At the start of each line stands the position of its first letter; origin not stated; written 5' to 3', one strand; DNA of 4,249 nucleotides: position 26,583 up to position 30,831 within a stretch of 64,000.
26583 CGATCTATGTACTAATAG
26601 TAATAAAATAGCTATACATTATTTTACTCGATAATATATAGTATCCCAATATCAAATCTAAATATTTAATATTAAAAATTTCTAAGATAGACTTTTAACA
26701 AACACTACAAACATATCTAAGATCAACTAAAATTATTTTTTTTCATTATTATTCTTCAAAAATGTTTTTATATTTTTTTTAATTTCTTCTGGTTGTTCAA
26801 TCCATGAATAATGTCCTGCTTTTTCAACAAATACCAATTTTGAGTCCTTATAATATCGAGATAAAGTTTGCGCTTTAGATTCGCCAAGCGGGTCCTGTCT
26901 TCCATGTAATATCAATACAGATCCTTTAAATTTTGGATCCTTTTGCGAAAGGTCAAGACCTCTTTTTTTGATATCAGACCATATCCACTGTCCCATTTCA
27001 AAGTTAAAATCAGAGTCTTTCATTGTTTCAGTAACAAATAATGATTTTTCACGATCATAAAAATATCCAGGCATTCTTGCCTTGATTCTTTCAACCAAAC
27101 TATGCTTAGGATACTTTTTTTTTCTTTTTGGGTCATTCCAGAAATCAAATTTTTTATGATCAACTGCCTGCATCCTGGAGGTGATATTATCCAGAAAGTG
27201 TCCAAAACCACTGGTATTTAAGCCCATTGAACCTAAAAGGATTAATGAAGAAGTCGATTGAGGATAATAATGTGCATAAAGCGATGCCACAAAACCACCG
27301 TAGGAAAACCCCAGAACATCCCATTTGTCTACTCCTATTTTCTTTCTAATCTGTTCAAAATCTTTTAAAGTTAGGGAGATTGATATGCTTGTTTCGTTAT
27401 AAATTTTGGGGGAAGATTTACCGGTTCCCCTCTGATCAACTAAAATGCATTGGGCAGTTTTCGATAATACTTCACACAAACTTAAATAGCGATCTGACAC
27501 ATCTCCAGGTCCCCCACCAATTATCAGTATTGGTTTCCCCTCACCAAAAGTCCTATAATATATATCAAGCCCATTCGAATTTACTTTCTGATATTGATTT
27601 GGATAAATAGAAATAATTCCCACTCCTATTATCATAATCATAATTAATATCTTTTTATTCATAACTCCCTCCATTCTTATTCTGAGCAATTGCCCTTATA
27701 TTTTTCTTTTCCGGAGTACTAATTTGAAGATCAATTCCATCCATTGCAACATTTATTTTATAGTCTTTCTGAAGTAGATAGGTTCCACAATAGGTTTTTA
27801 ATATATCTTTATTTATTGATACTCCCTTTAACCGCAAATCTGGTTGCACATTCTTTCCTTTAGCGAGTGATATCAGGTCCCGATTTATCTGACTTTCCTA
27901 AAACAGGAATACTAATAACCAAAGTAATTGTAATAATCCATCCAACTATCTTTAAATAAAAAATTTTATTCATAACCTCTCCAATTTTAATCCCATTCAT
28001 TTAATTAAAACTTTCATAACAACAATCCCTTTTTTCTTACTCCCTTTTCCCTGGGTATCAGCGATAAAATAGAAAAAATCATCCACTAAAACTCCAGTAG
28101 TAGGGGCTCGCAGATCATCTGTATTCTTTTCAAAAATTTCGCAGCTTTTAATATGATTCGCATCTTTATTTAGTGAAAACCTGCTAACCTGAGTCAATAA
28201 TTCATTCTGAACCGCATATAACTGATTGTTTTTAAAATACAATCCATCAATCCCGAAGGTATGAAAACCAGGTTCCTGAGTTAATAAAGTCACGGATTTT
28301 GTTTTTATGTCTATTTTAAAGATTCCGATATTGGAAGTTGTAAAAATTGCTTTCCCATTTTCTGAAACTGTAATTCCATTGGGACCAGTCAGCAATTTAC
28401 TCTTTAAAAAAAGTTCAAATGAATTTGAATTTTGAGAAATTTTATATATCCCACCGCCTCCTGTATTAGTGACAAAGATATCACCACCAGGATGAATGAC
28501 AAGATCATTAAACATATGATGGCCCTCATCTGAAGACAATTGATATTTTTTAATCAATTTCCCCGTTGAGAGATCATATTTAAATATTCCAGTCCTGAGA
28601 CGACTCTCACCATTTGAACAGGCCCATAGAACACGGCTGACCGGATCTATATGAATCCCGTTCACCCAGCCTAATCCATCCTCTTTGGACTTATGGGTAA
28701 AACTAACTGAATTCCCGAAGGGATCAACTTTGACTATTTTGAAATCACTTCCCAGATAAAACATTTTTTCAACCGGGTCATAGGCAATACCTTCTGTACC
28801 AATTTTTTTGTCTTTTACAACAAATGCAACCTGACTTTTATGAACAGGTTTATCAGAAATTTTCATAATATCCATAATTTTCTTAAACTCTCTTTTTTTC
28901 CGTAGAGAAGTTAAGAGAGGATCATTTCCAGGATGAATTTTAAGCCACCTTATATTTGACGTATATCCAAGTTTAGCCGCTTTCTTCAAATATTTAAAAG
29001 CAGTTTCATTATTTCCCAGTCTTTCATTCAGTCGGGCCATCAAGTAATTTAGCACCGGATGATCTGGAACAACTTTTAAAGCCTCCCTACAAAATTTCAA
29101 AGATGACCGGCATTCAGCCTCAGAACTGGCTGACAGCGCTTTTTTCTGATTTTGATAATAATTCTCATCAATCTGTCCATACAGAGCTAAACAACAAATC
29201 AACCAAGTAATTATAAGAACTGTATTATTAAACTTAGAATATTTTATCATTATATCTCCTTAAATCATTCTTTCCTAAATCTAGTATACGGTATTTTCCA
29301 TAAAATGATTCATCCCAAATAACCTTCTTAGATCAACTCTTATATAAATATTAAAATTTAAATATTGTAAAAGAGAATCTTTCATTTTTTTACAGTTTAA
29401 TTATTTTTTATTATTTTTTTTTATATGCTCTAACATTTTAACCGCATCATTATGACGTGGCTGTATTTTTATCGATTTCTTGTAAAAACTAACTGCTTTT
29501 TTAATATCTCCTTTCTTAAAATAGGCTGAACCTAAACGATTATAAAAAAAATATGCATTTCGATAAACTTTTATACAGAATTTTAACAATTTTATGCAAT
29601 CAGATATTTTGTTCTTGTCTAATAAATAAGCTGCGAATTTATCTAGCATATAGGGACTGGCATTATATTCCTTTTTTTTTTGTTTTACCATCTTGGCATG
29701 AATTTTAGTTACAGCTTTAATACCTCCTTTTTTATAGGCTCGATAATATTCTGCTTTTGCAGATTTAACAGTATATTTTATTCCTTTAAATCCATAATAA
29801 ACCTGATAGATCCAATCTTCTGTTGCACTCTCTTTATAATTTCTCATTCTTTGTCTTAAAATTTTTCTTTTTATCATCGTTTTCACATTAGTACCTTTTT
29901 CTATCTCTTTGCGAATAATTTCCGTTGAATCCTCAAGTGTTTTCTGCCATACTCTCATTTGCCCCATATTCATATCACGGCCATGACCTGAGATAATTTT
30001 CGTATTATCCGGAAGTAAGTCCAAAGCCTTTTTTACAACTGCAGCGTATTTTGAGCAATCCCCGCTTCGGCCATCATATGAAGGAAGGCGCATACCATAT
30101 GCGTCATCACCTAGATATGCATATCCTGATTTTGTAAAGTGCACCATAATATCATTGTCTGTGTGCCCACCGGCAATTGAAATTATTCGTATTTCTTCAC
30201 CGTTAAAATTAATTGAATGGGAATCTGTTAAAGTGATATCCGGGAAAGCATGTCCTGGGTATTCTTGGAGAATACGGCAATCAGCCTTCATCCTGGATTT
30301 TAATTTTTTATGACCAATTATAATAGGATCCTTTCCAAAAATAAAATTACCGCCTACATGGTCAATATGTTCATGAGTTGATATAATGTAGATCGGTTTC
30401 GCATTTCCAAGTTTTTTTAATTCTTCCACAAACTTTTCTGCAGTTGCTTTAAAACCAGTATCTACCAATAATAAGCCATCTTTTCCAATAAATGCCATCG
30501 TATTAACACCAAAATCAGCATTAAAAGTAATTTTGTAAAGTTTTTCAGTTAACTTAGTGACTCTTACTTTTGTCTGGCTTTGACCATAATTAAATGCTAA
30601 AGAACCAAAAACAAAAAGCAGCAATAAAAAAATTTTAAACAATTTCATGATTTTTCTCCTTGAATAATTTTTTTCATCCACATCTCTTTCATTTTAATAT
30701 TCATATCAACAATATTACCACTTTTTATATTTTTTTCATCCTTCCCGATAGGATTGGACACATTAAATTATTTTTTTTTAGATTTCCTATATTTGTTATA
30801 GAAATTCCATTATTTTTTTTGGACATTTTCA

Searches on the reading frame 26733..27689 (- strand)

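Call 52: search_protein_families(library=pfam, proteins=[window:26733-27689:-], max_evalue=0.00001)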
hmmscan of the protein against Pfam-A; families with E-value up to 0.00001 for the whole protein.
window:26733-27689:- (318 aa): 3 families
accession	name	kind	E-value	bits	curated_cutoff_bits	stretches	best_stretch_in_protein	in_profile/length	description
PF00561.26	Abhydrolase_1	-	1.3e-23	84.4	25.8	1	52-299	1-244/245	alpha/beta hydrolase fold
PF12146.15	Hydrolase_4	-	1.7e-12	47.6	27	1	52-294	4-233/239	Serine aminopeptidase, S33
PF12697.13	Abhydrolase_6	-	2.5e-09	38.5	26.3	1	79-303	27-214/217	Alpha/beta hydrolase family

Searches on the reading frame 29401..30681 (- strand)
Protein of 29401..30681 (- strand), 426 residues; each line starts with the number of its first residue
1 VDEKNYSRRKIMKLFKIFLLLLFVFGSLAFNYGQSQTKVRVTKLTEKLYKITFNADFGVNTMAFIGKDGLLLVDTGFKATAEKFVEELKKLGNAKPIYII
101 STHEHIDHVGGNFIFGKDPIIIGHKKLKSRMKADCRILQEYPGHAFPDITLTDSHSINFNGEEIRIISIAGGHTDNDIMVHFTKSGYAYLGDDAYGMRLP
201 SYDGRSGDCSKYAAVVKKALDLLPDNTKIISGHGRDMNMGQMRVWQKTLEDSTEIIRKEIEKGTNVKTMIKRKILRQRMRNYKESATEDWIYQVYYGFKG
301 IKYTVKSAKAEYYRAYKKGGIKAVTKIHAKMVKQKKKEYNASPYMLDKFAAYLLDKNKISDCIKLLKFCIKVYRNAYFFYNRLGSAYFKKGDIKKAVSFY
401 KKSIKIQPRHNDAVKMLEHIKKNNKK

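Call 52: search_protein_families(library=pfam, proteins=[window:29401-30681:-], max_evalue=0.00001)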
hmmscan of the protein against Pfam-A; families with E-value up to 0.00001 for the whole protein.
window:29401-30681:- (426 aa): 4 families
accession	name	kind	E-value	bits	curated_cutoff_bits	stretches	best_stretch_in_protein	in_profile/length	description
PF00753.33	Lactamase_B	-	5.4e-15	56.3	22.7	1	57-223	4-188/196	Metallo-beta-lactamase superfamily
PF13181.12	TPR_8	-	3.2e-08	33.5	25.7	1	380-410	4-34/34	Tetratricopeptide repeat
PF00515.34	TPR_1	-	1.6e-07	31.3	27.8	1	380-410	4-34/34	Tetratricopeptide repeat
PF07719.23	TPR_2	-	6.9e-07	29.4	27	1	379-410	3-34/34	Tetratricopeptide repeat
